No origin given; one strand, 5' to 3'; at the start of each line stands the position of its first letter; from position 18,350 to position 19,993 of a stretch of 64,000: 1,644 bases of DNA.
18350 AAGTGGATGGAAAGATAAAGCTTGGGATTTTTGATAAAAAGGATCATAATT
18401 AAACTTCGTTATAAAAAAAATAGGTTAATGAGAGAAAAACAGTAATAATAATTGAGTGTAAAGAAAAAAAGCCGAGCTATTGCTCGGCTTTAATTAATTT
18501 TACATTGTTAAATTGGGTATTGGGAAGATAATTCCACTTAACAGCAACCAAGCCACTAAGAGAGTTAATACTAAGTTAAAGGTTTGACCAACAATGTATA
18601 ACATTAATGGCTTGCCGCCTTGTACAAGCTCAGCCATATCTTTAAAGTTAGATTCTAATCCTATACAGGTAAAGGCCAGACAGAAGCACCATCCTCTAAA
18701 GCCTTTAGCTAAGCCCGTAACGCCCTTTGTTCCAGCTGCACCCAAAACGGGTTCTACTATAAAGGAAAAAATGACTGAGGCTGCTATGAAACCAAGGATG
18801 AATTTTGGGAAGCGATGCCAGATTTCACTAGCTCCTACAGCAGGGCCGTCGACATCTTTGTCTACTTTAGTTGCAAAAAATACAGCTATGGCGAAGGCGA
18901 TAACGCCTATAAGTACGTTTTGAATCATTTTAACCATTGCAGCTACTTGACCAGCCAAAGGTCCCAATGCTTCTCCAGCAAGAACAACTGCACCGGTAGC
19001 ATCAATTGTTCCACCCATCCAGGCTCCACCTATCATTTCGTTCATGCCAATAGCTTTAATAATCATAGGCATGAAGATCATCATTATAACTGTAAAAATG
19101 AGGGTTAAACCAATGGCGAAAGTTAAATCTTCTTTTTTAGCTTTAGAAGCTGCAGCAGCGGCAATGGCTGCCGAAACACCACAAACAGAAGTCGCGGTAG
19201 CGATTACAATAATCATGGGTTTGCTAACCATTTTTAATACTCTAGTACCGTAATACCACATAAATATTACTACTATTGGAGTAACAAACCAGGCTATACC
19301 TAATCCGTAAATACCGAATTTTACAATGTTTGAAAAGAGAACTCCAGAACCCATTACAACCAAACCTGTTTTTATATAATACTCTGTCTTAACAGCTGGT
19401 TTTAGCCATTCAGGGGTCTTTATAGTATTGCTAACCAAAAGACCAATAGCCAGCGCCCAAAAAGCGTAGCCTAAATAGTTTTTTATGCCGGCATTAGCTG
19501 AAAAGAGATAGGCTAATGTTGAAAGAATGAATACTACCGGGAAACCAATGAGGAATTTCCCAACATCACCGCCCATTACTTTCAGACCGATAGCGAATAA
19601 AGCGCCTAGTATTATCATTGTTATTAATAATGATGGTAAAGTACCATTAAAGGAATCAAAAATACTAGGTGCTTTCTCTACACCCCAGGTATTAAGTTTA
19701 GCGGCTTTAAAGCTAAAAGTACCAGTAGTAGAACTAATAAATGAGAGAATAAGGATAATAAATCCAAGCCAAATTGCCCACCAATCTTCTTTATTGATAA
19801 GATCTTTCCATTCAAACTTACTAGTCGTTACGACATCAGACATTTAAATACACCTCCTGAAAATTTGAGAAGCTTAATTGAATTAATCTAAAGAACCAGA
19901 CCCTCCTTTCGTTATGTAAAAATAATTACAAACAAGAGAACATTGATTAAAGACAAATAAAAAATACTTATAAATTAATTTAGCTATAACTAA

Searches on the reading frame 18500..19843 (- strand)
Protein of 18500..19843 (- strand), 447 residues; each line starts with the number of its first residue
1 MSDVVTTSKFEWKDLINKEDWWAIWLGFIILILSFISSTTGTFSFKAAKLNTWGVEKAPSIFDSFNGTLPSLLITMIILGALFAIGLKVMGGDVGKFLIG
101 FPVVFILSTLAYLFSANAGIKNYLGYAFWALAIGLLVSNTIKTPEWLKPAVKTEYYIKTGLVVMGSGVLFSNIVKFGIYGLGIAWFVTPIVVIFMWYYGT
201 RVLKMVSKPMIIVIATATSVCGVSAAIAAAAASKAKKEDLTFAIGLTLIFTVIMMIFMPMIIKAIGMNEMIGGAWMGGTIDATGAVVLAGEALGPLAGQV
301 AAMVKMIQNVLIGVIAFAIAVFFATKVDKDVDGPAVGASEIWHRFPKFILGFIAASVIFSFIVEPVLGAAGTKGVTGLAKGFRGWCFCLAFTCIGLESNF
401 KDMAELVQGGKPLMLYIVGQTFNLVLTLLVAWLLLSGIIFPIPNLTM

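Call 88: search_protein_families(library=pfam, proteins=[window:18500-19843:-], max_evalue=0.0001)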
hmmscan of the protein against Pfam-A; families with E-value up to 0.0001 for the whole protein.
window:18500-19843:- (447 aa): 1 family
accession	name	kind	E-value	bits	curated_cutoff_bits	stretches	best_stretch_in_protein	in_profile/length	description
PF03601.19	Cons_hypoth698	-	3.3e-46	158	24.5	1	100-415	2-303/304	Conserved hypothetical protein 698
